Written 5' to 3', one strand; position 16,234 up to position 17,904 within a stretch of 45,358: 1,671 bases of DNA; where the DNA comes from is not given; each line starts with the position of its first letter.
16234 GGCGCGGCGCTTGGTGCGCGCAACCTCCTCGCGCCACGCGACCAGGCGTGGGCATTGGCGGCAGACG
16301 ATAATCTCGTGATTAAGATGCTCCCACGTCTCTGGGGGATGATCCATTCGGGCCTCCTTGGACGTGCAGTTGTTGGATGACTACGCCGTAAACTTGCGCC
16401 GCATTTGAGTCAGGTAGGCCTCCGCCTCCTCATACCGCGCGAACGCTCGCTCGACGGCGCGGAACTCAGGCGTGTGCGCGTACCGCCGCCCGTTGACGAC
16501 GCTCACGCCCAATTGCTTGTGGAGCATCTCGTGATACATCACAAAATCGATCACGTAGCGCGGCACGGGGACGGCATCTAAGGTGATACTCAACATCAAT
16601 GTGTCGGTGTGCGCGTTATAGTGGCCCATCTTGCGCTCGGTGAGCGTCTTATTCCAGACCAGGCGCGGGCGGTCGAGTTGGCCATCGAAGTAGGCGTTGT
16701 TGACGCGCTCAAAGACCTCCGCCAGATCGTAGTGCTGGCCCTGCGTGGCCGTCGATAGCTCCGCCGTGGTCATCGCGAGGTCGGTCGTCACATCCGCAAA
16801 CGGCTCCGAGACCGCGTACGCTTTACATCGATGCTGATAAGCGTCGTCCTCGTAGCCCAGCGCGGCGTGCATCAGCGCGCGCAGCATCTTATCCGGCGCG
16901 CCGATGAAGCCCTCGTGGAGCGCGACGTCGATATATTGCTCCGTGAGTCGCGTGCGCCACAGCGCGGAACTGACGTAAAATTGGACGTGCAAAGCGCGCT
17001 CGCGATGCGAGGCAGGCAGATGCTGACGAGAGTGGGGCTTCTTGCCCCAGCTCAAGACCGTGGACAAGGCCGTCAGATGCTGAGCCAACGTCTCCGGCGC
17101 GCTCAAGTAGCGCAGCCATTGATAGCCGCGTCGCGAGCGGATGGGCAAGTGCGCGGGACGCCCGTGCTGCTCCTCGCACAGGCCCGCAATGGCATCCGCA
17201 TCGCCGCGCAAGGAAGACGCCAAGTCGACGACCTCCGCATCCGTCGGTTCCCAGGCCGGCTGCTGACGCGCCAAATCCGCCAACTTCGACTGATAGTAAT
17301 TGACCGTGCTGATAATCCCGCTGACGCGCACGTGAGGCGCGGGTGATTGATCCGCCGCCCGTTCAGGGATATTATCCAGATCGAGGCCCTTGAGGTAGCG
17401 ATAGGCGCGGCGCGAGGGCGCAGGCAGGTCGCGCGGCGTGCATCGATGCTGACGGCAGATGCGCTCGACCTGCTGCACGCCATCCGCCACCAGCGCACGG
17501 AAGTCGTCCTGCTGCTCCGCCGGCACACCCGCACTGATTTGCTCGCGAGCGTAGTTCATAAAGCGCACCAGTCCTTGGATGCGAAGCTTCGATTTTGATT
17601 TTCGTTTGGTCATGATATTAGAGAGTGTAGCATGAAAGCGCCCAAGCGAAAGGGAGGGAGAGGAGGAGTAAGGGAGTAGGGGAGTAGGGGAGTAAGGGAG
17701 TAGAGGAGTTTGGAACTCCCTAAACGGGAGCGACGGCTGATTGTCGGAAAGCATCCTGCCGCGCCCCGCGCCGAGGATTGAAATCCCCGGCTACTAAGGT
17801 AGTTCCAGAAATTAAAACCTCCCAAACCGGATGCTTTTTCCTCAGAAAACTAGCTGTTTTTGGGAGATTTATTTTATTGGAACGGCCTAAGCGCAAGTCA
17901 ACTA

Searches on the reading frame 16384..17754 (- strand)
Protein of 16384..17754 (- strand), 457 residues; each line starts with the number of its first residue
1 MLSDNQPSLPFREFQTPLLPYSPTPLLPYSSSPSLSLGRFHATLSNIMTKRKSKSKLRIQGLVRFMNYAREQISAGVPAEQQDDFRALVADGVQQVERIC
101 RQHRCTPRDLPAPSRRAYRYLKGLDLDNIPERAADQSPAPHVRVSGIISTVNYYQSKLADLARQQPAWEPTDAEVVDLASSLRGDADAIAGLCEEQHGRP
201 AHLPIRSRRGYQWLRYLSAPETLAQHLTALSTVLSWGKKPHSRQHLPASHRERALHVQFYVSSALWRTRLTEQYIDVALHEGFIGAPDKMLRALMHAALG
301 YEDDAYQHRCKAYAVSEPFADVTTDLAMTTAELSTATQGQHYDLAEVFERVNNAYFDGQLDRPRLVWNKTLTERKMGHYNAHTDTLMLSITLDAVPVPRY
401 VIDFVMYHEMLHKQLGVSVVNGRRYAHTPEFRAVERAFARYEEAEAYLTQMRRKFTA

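Call 44: search_protein_families(library=pfam, proteins=[window:16384-17754:-], max_evalue=0.001)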
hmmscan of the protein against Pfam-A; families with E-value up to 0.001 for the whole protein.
window:16384-17754:- (457 aa): 1 family
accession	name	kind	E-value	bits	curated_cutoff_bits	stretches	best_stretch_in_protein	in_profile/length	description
PF10263.15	SprT-like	-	1.9e-07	31.3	25.6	1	345-438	2-95/108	SprT-like family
